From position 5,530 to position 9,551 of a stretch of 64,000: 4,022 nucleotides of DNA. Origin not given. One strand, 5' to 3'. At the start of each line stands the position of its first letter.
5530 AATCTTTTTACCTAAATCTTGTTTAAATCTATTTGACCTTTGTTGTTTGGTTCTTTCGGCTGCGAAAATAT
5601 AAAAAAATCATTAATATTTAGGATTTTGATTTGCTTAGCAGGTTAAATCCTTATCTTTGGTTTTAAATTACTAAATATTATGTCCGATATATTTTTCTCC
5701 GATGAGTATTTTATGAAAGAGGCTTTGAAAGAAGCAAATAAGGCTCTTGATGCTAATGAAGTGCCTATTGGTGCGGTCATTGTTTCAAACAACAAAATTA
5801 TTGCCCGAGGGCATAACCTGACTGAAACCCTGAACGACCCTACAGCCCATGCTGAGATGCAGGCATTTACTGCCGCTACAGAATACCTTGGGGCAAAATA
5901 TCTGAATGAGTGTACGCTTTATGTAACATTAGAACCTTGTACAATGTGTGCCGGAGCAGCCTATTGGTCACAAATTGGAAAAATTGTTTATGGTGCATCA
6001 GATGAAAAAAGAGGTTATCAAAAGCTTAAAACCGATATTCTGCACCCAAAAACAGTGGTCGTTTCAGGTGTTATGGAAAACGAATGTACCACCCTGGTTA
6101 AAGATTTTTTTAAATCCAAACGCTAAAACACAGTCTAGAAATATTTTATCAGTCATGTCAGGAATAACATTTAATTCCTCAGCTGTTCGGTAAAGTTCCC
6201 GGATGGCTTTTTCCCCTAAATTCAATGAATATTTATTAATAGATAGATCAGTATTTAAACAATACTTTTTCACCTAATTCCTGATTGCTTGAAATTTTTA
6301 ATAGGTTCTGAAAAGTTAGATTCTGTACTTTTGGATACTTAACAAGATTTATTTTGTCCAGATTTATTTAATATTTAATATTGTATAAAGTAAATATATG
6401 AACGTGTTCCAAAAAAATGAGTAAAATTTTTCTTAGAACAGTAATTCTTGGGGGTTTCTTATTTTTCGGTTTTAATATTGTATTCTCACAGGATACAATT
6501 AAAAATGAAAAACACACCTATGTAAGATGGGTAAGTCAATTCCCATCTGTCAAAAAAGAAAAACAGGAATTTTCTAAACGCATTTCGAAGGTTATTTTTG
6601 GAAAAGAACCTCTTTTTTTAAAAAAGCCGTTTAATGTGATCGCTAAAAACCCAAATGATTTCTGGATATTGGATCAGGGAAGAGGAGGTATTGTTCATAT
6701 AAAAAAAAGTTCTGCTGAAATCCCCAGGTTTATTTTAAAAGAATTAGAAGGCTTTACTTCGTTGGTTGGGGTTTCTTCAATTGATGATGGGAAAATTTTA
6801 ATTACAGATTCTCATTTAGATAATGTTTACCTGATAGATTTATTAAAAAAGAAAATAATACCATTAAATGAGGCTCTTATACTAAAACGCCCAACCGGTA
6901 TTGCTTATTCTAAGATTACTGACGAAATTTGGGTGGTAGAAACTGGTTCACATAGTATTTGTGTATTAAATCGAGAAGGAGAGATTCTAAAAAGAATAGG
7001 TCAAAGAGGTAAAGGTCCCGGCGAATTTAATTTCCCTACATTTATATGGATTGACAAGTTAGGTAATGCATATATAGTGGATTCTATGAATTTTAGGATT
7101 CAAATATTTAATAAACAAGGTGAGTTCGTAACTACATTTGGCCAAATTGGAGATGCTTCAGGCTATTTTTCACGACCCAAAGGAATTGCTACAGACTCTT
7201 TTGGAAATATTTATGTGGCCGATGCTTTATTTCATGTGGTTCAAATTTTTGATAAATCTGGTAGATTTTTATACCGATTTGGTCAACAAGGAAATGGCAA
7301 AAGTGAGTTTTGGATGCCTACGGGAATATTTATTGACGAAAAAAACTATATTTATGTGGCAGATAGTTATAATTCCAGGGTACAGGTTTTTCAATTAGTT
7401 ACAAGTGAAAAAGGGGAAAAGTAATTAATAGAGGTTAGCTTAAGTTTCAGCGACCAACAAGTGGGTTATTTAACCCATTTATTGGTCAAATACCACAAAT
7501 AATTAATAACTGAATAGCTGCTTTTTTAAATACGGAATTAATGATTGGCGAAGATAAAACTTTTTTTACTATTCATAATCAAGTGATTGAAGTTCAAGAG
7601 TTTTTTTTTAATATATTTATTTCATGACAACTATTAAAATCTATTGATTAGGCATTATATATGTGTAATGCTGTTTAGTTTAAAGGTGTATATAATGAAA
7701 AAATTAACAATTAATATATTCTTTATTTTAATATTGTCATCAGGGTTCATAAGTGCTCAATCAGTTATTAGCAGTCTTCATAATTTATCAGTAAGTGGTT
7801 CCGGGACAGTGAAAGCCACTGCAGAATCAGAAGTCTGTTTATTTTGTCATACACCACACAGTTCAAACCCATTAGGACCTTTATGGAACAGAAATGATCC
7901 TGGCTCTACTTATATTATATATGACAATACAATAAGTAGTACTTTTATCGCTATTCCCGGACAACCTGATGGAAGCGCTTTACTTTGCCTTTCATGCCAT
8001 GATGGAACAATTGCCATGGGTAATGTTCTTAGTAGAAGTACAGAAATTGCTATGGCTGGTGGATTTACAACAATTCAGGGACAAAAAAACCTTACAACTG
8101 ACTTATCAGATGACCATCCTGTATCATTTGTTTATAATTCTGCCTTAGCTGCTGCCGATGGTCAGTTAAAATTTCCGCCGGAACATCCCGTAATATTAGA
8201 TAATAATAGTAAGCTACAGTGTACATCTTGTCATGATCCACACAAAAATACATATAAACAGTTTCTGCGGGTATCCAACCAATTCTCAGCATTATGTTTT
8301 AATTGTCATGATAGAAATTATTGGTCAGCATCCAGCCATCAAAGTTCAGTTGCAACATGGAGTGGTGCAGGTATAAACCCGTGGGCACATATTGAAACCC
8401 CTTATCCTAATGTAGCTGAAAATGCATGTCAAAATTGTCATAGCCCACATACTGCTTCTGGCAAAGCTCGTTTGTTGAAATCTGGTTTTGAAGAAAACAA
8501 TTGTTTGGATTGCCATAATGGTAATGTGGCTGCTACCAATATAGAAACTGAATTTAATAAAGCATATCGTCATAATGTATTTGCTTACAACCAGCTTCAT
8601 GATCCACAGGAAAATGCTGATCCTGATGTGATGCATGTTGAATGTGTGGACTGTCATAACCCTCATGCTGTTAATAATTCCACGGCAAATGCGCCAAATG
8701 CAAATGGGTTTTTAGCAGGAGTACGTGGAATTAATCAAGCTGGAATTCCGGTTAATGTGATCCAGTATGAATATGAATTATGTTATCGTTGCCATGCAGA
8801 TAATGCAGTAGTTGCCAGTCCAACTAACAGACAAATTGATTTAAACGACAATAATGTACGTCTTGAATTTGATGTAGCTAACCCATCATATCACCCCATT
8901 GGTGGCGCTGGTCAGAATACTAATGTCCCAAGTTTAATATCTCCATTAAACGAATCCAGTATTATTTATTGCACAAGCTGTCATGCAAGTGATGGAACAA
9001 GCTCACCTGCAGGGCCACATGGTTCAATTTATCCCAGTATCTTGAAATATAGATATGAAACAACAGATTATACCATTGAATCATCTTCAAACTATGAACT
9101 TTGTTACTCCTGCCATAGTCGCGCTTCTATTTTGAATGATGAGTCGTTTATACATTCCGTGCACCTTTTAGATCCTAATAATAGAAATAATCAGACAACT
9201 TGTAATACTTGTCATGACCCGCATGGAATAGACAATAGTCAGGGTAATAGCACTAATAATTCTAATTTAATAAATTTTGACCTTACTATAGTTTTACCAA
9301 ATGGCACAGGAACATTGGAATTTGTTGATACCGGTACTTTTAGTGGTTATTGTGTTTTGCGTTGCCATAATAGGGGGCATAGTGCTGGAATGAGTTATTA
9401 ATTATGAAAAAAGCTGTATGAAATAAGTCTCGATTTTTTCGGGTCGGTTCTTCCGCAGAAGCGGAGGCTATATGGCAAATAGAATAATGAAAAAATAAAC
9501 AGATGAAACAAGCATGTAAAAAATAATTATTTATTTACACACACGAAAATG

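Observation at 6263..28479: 22-kb island encoding what looks like a complete, self-regulated extracellular electron-transfer pathway in a Bacteroidota-type genome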

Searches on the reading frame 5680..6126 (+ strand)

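Call 5: search_protein_families(library=pfam, proteins=[window:5680-6126:+], max_evalue=0.01)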
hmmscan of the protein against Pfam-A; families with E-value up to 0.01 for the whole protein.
window:5680-6126:+ (148 aa): 5 families
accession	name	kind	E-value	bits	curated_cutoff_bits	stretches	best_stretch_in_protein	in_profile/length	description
PF14437.12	MafB19-deam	-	2.2e-37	128.6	27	1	7-148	2-142/142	MafB19-like deaminase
PF00383.29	dCMP_cyt_deam_1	-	6.5e-31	106.7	25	1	8-105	4-101/102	Cytidine and deoxycytidylate deaminase zinc-binding region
PF14439.12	Bd3614-deam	-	5.1e-06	26.9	38.5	1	39-106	20-90/113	Bd3614-like deaminase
PF18750.7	SNAD4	-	0.0021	18.6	27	1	50-92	28-69/130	Secreted Novel AID/APOBEC-like Deaminase 4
PF08210.17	APOBEC_N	-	0.0035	17.8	25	1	43-92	36-83/170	APOBEC-like N-terminal domain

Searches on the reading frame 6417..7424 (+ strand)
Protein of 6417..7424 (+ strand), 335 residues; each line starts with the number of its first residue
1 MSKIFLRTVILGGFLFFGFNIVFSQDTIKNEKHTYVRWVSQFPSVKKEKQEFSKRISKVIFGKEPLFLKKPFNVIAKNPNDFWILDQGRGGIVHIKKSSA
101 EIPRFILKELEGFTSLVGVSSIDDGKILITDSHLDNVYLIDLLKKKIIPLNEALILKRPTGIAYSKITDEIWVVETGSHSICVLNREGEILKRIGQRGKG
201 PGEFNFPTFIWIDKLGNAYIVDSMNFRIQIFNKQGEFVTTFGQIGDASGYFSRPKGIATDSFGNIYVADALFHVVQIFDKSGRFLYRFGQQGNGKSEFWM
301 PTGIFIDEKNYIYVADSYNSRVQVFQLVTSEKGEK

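Call 4: search_protein_families(library=pfam, proteins=[window:6417-7424:+], max_evalue=0.01)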
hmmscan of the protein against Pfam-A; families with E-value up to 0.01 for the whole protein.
window:6417-7424:+ (335 aa): 10 families
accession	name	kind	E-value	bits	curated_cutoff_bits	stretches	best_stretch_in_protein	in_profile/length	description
PF01436.27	NHL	-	2.2e-24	84.6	20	1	298-325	1-28/28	NHL repeat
PF17170.10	DUF5128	-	2.1e-21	76.9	22.9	3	264-329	55-121/321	6-bladed beta-propeller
PF06739.17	SBBP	-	5.4e-09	36.3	20.5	1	243-268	5-29/38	Beta-propeller repeat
PF01731.26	Arylesterase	-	5.6e-06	26.9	21.3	0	296-325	51-81/86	Arylesterase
PF08450.18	SGL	-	8.6e-06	26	26.3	0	218-285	148-217/246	SMP-30/Gluconolactonase/LRE-like region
PF06977.17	SdiA-regulated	-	0.00016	21.4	21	0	160-198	26-64/249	SdiA-regulated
PF25021.1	TEN_NHL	-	0.0011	18.5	27.1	0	251-271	141-161/357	Teneurin NHL domain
PF16288.11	DUF4934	-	0.0018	18.8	27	0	217-284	34-100/102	Domain of unknown function (DUF4934)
PF15869.11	TolB_like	-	0.0023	17.8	29.2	0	189-233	51-94/296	TolB-like 6-blade propeller-like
PF24684.1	Vgb_lyase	-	0.0031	16.8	50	1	70-268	98-281/290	Virginiamycin B lyase family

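Call 15: search_protein_families(library=ncbifam, proteins=[window:6417-7424:+], max_evalue=0.1)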
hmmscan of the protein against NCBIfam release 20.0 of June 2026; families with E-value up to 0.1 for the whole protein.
window:6417-7424:+ (335 aa): 5 families
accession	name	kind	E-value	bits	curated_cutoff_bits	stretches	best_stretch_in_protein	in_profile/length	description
NF035926.1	scyF_NHL_VPEP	equivalog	3.2e-41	141.7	350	2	240-326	187-274/376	scytonemin biosynthesis PEP-CTERM protein ScyF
NF047780.1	LIC12708_fam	subfamily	3.1e-11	42.7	150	2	270-325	153-208/391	LIC_12708 family protein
NF047494.1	Lepto_SBBP_lipo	equivalog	0.00042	19.1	400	0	203-246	186-231/466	SBBP repeat beta-propeller lipoprotein, LipL53 family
TIGR03866.1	PQQ_ABC_repeats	subfamily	0.00058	19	287.3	1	122-204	8-88/310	PQQ-dependent catabolism-associated beta-propeller protein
NF007613.0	PRK10261.1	equivalog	0.074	11.4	1077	1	143-197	498-548/623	glutathione ABC transporter ATP-binding protein GsiA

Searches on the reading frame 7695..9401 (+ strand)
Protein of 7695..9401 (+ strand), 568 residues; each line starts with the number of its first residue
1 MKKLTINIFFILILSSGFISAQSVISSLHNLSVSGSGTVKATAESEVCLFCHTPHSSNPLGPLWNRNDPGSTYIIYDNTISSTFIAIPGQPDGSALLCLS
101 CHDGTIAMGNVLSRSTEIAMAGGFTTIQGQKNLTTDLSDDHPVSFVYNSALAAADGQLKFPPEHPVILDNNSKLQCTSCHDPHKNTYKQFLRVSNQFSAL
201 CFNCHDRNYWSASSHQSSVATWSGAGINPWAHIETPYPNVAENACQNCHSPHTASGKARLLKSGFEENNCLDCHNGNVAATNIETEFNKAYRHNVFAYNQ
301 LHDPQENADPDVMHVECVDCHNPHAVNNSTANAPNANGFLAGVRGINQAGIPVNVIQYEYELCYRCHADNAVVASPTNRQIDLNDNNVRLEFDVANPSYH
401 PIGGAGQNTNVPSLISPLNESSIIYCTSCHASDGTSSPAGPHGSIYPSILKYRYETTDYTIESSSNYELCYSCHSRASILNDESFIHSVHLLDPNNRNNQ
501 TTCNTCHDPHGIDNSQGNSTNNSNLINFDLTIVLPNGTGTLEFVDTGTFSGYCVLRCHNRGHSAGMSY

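Call 4: search_protein_families(library=pfam, proteins=[window:7695-9401:+], max_evalue=0.01)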
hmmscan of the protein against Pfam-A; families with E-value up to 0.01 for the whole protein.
window:7695-9401:+ (568 aa): 7 families
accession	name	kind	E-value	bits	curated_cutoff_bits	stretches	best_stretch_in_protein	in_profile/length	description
PF09699.15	Paired_CXXCH_1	-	6.3e-33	112.6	20.6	3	175-207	8-38/41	Doubled CXXCH motif (Paired_CXXCH_1)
PF22113.1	Mtrc-MtrF_II-IV_dom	-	2.9e-16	59.9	30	2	359-510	27-166/176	Outer membrane cytochrome MtrC/MtrF-like, domains II/IV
PF14522.11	Cytochrome_C7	-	3.2e-14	52.9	24.8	2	241-281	12-55/67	Cytochrome c7 and related cytochrome c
PF14537.11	Cytochrom_c3_2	-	6.6e-13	49.4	25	1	171-255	4-70/79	Cytochrome c3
PF13435.11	Cytochrome_C554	-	1.5e-06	29.5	20.8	0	201-274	2-83/84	Cytochrome c554 and c-prime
PF22678.1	Cytochrom_c_NrfB-like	-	7.9e-05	23.5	27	1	426-514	1-72/89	Cytochrome c-type protein NrfB-like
PF03264.19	Cytochrom_NNT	-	0.00063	20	24.1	1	456-512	25-77/174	NapC/NirT cytochrome c family, N-terminal region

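Call 15: search_protein_families(library=ncbifam, proteins=[window:7695-9401:+], max_evalue=0.1)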
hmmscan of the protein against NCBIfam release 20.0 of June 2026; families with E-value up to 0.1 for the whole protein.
window:7695-9401:+ (568 aa): 10 families
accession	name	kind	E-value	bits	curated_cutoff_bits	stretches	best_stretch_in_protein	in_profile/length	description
TIGR01905.1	paired_CXXCH_1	subfamily_domain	4.6e-22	77.6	25.2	2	175-207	8-38/41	doubled CXXCH domain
TIGR03508.1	decahem_SO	subfamily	2e-16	60.2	192.2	3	40-206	29-175/258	DmsE family decaheme c-type cytochrome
TIGR03146.1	cyt_nit_nrfB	equivalog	2.4e-07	31.1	166.6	1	420-514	37-123/145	cytochrome c nitrite reductase pentaheme subunit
NF008659.0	PRK11659.1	equivalog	1.7e-06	27.8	184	2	419-513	71-148/188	cytochrome c nitrite reductase pentaheme subunit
TIGR03153.1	cytochr_NrfH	equivalog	1.5e-05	25.1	134.2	1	171-275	26-134/138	cytochrome c nitrite reductase small subunit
NF003161.0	PRK04136.1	equivalog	0.015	14.8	54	0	359-374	13-28/49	50S ribosomal protein L40e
TIGR02162.1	torC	equivalog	0.021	14.1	478.2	1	455-512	32-86/387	pentaheme c-type cytochrome TorC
NF007906.0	PRK10617.1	equivalog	0.026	14.4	349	1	456-511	43-95/200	cytochrome c-type protein NapC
TIGR02161.1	napC_nirT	subfamily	0.028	14.3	310.6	1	458-511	36-86/185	periplasmic nitrate (or nitrite) reductase c-type cytochrome, NapC/NirT family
NF033802.1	AimP_fam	subfamily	0.087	13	35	0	1-26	1-26/43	lysogeny pheromone AimP family peptide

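Call 44: find_homologous_proteins(query=window:7695-9401:+)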
Query window:7695-9401:+ (568 aa): 7196 proteins with E <= 0.001 among 8000 candidates; the best 120 are listed.
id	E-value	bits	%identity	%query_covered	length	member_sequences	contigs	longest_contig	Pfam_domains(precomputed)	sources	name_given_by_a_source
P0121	0.0e+0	1025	77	100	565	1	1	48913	PF09699.16,PF14537.12,PF14522.12,PF22113.2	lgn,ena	-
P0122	8.2e-288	974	72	100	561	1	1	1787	PF09699.16,PF14537.12,PF13435.12,PF22678.2,PF14522.12,PF22113.2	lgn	-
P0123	9.4e-276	934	72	100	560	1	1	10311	PF09699.16,PF14537.12,PF13435.12,PF22678.2,PF14522.12,PF22113.2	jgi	-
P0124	2.7e-274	929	70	100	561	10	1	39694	PF09699.16,PF14537.12,PF13435.12,PF22678.2,PF14522.12,PF22113.2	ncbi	-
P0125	3.7e-272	922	70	100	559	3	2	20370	PF09699.16,PF14537.12,PF14522.12,PF22113.2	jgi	-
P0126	5.9e-267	905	68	100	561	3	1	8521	PF09699.16,PF14537.12,PF22678.2,PF14522.12,PF22113.2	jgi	-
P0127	4.1e-264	896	68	100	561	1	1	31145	PF09699.16,PF14537.12,PF13435.12,PF03264.20,PF14522.12,PF22113.2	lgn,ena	-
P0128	1.1e-256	871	67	100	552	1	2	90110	PF09699.16,PF14537.12,PF13435.12,PF22678.2,PF14522.12,PF22113.2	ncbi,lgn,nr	ncbi:MAG: hypothetical protein JXR51_01955 [Bacteroidales bacterium]|nr:hypothetical protein [Bacter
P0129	8.2e-253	858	65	100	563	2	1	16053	PF09699.16,PF14537.12,PF13435.12,PF14522.12,PF22113.2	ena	-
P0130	1.2e-244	831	66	99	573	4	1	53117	PF09699.16,PF14537.12,PF14522.12,PF22113.2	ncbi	-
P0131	1.6e-241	821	62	99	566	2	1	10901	PF09699.16,PF14537.12,PF14522.12,PF22113.2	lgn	-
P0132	1.0e-238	812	63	100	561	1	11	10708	PF09699.16,PF14537.12,PF13435.12,PF14522.12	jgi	jgi:predicted CXXCH cytochrome family protein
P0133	6.5e-238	809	63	99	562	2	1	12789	PF09699.16,PF14537.12,PF13435.12,PF14522.12,PF22113.2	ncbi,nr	ncbi:MAG: hypothetical protein L3J11_07020 [Draconibacterium sp.]|nr:hypothetical protein [Draconiba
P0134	7.3e-238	809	63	100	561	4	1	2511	PF09699.16,PF14537.12,PF14522.12,PF22113.2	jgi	-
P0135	1.1e-236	805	62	100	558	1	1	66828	PF09699.16,PF14537.12,PF13435.12,PF22678.2,PF14522.12,PF22113.2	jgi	jgi:predicted CXXCH cytochrome family protein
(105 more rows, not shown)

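Call 83: predict_structure(alignment_id=A2)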
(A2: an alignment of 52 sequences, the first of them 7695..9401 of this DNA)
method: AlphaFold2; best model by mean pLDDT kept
length: 568 residues; sequences in the alignment: 52
mean_pLDDT: 40.2   pTM: 0.21
mean pLDDT of the five models: 40.2, 40.0, 39.4, 37.2, 35.8
residues with pLDDT >= 90: 8; 70-90: 18; 50-70: 103; < 50: 439
segments of 3 or more residues with pLDDT < 50: 22-147, 154-158, 163-201, 209-216, 244-273, 283-485, 508-514, 519-527
pLDDT, mean of each block of 10 residues (from residue 1): 89 79 37 38 40 30 30 33 37 34 28 32 29 31 44 49 44 36 32 38 48 48 59 58 46 28 32 51 42 31 36 30 30 28 32 37 31 29 29 27 30 31 24 28 25 31 32 38 48 55 50 45 47 70 58 67 53
secondary structure, 60 per line:
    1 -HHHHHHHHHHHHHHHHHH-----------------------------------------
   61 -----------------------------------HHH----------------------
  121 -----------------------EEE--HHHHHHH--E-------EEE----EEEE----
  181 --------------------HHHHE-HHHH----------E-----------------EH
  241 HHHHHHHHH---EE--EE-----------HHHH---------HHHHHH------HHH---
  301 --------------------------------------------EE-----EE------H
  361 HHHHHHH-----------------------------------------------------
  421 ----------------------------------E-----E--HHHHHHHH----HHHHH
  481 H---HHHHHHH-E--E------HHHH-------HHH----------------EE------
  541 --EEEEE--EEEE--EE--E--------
elements in order: H2-19 E144-146 H149-155 E166-168 E173-176 H201-204 H207-210 H240-249 H270-273 H283-288 H360-367 H464-471 H476-481 H485-491 H503-506 E543-547 E550-553

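Call 84: search_solved_structures(query=A2, max_evalue=0.01)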
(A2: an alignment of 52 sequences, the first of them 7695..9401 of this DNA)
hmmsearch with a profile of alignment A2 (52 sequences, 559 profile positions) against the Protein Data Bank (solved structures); distinct sequences matched with E-value up to 0.01: 7.
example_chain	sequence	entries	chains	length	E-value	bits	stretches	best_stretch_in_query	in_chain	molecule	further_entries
7tfs_A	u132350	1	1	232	1.5e-43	152.3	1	7-206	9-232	Cytochrome c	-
9yuq_N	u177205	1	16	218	1.2e-32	116.3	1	7-205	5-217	Putative multiheme cytochrome c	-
7bif_A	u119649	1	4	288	0.00012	23.8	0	59-102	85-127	v22WRAP-T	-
7bie_A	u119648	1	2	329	0.00013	23.7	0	59-104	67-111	nvWRAP-T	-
2ymu_A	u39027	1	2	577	0.00022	23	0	59-102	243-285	WD-40 REPEAT PROTEIN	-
7bid_A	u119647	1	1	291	0.00023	22.9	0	59-105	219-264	v31WRAP-T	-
7big_A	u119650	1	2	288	0.00027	22.7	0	59-102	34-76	v13WRAP-T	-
